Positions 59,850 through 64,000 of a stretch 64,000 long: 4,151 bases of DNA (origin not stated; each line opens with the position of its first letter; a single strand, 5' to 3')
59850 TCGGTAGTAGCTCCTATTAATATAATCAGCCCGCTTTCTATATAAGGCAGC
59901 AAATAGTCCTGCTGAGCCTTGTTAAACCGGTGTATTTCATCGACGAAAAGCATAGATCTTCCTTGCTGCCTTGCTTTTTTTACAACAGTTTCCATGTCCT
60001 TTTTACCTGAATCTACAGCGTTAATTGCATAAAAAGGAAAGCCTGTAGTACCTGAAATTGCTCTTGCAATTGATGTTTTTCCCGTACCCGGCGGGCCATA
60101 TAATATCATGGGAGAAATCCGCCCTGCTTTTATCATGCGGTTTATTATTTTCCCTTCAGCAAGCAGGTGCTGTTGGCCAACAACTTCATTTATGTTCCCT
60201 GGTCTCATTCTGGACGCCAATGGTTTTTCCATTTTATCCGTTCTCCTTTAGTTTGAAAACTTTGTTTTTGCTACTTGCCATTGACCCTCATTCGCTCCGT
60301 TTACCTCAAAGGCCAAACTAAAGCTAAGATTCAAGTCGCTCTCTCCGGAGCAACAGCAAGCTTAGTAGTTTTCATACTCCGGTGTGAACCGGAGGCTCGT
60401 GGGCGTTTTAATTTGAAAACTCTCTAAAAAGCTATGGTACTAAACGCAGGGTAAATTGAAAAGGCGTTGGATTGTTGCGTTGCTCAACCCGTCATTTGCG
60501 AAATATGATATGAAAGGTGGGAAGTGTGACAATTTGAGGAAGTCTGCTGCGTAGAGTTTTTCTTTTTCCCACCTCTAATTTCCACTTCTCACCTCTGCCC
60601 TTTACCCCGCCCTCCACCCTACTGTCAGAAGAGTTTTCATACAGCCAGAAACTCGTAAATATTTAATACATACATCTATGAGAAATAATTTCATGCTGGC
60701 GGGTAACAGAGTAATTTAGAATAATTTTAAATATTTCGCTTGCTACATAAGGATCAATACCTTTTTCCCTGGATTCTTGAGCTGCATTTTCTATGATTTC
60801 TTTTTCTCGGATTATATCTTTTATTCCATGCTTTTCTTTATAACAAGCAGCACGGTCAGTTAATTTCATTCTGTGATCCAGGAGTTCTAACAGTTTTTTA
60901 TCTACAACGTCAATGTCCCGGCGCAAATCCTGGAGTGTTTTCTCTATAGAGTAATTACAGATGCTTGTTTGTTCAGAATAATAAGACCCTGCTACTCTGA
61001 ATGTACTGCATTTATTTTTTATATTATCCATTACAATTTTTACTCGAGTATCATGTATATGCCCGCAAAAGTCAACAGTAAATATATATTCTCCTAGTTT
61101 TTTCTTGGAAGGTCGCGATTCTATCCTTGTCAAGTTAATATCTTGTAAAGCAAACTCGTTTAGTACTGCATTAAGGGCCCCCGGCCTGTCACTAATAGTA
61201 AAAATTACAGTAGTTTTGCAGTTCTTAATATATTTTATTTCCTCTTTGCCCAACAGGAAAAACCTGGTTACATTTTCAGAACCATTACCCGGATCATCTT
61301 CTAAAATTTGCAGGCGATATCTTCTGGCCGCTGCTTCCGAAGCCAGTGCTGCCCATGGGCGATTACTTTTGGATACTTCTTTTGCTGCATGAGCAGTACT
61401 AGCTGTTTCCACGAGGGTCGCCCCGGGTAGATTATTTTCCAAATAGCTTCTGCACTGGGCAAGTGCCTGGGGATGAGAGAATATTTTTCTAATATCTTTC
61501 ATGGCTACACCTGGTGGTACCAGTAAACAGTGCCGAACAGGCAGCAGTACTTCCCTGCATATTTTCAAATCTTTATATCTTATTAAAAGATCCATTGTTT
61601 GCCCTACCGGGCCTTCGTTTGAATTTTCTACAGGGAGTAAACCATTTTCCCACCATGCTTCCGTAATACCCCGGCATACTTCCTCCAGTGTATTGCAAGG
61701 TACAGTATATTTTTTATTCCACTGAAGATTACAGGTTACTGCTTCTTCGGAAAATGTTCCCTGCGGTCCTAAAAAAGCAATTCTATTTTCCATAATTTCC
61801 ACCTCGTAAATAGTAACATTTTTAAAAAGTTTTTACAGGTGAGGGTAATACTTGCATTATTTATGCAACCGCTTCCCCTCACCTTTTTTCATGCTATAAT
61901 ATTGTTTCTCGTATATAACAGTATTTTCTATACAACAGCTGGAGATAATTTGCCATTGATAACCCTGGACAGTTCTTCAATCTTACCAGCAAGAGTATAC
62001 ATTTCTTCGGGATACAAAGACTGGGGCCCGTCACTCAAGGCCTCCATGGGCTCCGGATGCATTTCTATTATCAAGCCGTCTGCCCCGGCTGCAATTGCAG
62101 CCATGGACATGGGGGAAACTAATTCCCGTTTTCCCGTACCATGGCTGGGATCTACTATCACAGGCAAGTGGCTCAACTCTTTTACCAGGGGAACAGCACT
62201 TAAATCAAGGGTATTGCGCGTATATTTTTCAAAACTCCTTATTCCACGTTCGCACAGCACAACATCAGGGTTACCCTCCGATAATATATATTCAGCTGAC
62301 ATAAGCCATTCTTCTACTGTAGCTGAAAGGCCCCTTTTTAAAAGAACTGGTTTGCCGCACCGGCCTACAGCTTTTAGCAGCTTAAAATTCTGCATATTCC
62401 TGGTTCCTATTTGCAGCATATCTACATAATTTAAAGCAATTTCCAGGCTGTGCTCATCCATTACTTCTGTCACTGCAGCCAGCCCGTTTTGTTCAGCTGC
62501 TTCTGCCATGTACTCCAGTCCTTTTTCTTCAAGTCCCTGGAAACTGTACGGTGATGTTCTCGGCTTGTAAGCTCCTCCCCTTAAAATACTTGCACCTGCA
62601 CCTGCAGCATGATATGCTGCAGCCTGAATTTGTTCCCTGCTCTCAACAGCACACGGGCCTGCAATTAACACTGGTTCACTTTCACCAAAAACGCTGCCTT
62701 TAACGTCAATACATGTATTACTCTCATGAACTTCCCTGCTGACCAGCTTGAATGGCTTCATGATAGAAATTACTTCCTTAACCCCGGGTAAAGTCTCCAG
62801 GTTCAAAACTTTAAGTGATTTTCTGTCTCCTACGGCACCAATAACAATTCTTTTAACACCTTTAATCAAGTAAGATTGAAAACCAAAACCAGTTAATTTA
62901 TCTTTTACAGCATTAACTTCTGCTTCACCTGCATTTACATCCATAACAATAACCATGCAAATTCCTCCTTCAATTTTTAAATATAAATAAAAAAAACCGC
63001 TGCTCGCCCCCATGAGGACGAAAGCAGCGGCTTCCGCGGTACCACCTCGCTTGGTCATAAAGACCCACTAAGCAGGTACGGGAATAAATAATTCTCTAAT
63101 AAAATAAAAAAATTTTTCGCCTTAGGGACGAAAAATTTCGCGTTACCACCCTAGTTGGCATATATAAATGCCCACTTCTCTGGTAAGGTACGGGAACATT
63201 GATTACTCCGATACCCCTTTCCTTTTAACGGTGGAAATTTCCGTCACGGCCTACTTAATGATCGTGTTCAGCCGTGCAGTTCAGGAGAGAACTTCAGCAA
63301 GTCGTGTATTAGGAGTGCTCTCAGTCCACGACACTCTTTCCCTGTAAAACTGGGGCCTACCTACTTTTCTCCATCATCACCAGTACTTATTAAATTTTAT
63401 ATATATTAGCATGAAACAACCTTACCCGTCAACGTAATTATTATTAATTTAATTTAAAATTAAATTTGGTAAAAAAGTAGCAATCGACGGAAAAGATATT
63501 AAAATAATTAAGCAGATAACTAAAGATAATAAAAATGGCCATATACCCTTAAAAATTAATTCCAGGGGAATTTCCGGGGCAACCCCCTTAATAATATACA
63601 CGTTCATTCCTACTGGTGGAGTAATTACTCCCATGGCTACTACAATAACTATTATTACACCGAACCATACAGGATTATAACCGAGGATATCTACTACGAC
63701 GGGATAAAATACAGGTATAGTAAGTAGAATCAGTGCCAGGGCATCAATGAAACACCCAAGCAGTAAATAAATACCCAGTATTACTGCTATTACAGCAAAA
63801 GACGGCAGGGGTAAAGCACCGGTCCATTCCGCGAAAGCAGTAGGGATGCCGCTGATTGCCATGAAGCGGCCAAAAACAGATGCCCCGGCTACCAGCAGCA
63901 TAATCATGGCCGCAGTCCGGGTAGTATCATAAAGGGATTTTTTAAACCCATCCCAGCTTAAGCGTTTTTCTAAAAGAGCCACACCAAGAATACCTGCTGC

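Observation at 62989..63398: Double T-box leader upstream of aroF-pheA in which the second unit lacks Stem I and a specifier loop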

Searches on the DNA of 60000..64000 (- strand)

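Call 2: search_rna_families(source=window, start=60000, end=64000, threshold=evalue, max_evalue=10, show_alignments=5)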
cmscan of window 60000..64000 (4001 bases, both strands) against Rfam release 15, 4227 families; matches with E-value up to 10: 9.
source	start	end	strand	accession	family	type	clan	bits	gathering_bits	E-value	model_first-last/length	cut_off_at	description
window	63121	63386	-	RF00230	T-box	Cis-reg; leader;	-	117.8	93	1.3e-26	1-219/219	no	T-box leader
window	60290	60364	-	RF00520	ybhL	Cis-reg; leader;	-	22.7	50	1.4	1-73/73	no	ybhL leader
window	61831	61921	-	RF00340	SNORA36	Gene; snRNA; snoRNA; HACA-box;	CL00035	22.2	43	1.1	1-132/132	no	Small nucleolar RNA SNORA36 family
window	61791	61836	-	RF02934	caiA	Gene; sRNA;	-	21.8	55.5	2.5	1-78/78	no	caiA RNA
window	63843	63902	-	RF03611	mir-7147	Gene; miRNA;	-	20.2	90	0.92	1-58/58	no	mir-7147 microRNA precursor family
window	63680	63795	+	RF01087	PK-repZ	Cis-reg;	-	19.3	44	0.5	1-150/150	no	Pseudoknot of the regulatory region of the repZ gene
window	63302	63369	+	RF02651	SorY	Gene; sRNA;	-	15.8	111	8.6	1-83/83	no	Singlet oxygen resistance RNA Y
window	63290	63351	-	RF00612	SNORD75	Gene; snRNA; snoRNA; CD-box;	-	14.3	50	9.6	1-62/62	no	Small nucleolar RNA SNORD75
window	62167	62212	+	RF01072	TMV_UPD-PK3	Cis-reg;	-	13.9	34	7.1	1-31/31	no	Pseudoknot of upstream pseudoknot domain (UPD) of the 3'UTR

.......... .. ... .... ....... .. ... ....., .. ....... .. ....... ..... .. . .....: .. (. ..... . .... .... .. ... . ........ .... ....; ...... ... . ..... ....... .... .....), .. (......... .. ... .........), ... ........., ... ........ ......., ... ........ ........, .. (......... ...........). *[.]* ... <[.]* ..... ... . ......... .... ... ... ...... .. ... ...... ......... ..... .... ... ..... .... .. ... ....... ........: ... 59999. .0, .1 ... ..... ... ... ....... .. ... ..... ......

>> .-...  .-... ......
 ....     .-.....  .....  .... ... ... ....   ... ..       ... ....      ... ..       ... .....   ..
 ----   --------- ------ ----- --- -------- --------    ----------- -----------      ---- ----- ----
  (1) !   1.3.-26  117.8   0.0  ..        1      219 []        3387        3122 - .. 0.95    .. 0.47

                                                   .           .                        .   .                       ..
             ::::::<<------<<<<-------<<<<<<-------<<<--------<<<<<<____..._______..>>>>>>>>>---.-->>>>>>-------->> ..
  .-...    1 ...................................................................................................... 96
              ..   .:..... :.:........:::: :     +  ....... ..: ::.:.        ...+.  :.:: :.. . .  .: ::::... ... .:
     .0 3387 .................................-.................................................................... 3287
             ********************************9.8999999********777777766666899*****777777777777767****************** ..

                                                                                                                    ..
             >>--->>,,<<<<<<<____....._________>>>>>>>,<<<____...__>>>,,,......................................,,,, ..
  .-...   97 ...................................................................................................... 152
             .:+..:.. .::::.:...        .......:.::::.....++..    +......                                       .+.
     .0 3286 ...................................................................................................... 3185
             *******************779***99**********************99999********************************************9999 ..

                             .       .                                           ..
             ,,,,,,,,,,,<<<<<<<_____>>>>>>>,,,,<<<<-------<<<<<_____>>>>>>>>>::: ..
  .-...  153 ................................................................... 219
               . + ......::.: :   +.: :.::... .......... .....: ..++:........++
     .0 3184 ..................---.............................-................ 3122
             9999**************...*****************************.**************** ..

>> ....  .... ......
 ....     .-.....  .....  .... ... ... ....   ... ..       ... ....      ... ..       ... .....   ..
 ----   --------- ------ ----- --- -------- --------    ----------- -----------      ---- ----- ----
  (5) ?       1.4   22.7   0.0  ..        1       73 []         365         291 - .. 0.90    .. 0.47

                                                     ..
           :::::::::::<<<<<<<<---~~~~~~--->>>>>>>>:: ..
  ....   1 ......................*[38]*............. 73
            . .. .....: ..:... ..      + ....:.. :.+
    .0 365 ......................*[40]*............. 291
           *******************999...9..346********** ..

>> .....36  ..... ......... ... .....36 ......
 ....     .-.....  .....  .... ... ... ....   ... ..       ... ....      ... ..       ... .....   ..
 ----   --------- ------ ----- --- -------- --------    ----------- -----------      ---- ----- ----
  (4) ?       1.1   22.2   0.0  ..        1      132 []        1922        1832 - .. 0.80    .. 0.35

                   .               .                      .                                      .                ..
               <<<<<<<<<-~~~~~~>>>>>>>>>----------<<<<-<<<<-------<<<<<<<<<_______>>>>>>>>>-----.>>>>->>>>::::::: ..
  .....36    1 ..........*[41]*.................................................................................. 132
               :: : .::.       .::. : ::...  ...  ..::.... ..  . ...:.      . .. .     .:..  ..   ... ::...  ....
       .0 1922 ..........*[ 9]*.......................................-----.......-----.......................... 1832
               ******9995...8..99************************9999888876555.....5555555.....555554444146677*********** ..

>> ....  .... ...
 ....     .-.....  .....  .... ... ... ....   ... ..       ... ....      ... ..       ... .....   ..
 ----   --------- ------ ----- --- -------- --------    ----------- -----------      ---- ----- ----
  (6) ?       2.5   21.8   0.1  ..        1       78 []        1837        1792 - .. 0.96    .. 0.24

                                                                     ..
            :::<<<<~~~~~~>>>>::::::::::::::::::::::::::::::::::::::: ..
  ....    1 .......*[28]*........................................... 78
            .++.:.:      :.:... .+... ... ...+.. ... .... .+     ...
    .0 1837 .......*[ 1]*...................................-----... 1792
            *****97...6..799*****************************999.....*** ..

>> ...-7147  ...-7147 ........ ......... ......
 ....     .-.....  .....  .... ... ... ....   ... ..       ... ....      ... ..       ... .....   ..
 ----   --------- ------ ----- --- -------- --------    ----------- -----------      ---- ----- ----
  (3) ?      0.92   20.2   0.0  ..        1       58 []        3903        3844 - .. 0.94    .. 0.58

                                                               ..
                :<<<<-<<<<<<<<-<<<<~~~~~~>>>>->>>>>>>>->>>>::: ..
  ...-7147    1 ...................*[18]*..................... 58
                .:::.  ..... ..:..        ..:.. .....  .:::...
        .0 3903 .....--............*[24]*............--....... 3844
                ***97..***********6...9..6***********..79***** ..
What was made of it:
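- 63279..63378 (-): Stem I of unit 1: K-turn GAUGA, specifier loop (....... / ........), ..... box, distal loop GGACUGAGAGC. Covariance-model alignment (call 2).
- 63289..63291 (-): Specifier codon UUC (Phe), register GAA-G-UUC-U. Falls in the codon columns of the RF00230 alignment (call 2).
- On T-box leader (RF00230), unit 1: GAUGA K-turn, AGUA/GAA loop, UUC in the codon columns, AGGGA box and distal loop are all aligned (call 2).
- Closest known: Canonical single transcriptional T-box. Same: Unit 1 is an ordinary member, with K-turn, specifier loop, distal platform, Stem II, IIA/B, Stem III, T-box bulge and terminator (call 2).
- Checked: First unit: a full-length RF00230 hit at 63386-63121, 117.8 bits against a gathering score of 93, E 1e-26 (call 2).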

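Call 3: search_rna_families(source=window, start=62985, end=63112, threshold=evalue, max_evalue=10, show_alignments=3)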
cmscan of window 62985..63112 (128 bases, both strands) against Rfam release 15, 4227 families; matches with E-value up to 10: 7.
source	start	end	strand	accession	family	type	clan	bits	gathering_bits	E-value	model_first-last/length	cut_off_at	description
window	63011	63112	-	RF00230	T-box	Cis-reg; leader;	-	28.5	93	4e-05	108-219/219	5'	T-box leader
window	62987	63037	-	RF00110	RybB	Gene; sRNA;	-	18.5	40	0.072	28-79/79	no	RybB RNA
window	63030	63101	-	RF02125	JPX_2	Gene; lncRNA;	-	15.7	48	0.31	1-69/69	no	JPX transcript, XIST activator conserved region 2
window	62994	63033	-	RF03991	mir-9209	Gene; miRNA;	-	14.4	90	1.5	16-59/72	no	mir-9209 microRNA precursor family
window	62992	63100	-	RF02883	BcKCsr2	Gene; sRNA;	-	12.6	40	0.63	1-129/129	no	Burkholderia sRNA 2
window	63027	63076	-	RF00285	snoZ6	Gene; snRNA; snoRNA; CD-box;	-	12.3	35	2.7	38-87/91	no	Z6 small nucleolar RNA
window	62996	63033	+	RF04126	mir-9198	Gene; miRNA;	-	12.1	92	9.8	1-79/79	no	mir-9198 microRNA precursor family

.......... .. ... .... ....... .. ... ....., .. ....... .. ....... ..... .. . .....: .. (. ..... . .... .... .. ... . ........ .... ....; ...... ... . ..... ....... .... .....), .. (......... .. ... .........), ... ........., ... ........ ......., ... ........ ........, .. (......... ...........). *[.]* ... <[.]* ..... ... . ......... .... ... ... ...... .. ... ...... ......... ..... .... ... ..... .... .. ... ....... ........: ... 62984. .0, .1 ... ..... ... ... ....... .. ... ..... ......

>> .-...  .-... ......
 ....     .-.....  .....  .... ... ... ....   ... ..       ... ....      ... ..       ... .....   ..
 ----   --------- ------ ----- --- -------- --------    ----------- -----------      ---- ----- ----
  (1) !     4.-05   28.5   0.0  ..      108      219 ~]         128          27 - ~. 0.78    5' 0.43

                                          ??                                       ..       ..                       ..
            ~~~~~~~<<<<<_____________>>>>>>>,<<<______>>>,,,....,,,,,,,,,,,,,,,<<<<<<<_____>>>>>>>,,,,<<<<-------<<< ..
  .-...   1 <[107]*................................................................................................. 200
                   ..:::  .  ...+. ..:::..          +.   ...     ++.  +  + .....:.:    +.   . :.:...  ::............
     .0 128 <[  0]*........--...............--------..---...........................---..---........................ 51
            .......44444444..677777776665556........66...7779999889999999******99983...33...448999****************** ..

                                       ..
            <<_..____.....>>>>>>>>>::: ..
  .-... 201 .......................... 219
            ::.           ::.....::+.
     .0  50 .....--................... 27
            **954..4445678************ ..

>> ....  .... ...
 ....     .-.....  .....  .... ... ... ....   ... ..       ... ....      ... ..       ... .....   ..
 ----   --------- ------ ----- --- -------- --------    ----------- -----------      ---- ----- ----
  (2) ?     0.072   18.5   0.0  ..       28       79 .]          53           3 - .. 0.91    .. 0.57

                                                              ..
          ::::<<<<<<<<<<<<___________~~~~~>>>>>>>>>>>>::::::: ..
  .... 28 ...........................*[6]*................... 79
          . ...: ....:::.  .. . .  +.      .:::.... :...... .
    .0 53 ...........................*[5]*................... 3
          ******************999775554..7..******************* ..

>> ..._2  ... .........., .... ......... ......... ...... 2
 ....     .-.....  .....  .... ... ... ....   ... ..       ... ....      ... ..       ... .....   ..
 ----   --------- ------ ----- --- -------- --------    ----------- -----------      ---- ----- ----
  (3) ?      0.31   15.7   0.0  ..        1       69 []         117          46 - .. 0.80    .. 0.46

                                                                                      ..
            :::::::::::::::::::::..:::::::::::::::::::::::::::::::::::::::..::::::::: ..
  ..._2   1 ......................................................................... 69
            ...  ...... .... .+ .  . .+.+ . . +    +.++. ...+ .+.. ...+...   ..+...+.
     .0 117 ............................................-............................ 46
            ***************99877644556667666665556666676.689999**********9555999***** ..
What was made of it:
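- On T-box leader (RF00230), unit 2: Only a 5'-truncated match, model positions 108-219, 28.5 bits, E 4e-5 (call 3).
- Checked: Confident alignment starts at AGUGG/Stem III (call 3).
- Unit 1 is a full RF00230 hit and unit 2 a 5'-truncated one (calls 2, 3). Unit 2 fails the Rfam gathering score on its own (28.5 against 93 bits, call 3). In the truncated covariance-model alignment the upstream columns match only at low posterior probability (call 3).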

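Call 16: search_rna_families(sources=[L001, L067, L026, L002, L003, L004, L030, L051, L056, L080], threshold=evalue, max_evalue=0.01, show_alignments=3)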
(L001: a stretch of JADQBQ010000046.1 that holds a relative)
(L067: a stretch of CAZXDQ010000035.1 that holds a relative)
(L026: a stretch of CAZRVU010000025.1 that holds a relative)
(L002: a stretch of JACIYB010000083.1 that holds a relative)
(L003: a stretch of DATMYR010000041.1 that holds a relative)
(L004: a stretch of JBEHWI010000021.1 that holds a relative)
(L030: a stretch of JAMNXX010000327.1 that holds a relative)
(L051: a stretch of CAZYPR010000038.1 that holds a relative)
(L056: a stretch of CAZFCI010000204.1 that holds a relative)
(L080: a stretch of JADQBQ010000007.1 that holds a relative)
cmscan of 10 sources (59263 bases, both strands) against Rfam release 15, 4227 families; matches with E-value up to 0.01: 3.
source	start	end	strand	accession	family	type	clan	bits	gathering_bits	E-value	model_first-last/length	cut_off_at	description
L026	1856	2148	+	RF00230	T-box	Cis-reg; leader;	-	114.8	93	1.1e-24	1-219/219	no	T-box leader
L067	2123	2387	+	RF00230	T-box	Cis-reg; leader;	-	103.8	93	7.2e-22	1-219/219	no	T-box leader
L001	2004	2289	+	RF00230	T-box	Cis-reg; leader;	-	103.3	93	9.8e-22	1-219/219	no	T-box leader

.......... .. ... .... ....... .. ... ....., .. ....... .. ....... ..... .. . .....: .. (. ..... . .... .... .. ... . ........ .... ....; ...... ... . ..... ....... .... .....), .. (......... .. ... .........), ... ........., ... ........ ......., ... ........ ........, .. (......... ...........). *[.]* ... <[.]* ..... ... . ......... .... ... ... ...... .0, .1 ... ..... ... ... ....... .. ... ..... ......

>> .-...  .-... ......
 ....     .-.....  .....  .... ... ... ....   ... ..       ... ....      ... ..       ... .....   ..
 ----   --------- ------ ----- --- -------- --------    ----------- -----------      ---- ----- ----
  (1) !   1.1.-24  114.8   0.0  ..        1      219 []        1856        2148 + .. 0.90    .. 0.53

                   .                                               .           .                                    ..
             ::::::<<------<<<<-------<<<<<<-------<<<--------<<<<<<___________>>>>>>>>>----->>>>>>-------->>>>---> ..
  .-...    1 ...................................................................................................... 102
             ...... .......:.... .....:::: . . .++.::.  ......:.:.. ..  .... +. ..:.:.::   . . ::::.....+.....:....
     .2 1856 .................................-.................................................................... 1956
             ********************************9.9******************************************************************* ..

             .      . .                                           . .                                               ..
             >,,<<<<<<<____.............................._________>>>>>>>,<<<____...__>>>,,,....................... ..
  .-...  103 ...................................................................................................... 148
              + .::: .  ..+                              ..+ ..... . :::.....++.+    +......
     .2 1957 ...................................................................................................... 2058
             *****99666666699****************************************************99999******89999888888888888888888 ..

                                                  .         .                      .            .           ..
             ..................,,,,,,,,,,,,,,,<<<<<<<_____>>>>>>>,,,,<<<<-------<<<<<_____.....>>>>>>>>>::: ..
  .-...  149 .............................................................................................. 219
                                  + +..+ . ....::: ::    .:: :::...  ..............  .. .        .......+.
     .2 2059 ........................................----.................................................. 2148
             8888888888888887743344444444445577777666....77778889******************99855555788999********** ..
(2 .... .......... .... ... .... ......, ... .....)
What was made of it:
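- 63289..63291 (-): L026 has the same layout with UAC (call 16).
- Tried and rejected: Specifier GUU (Val): disfavoured by the covariance-model register, the L026 UAC analogue and the operon content (calls 2, 16).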
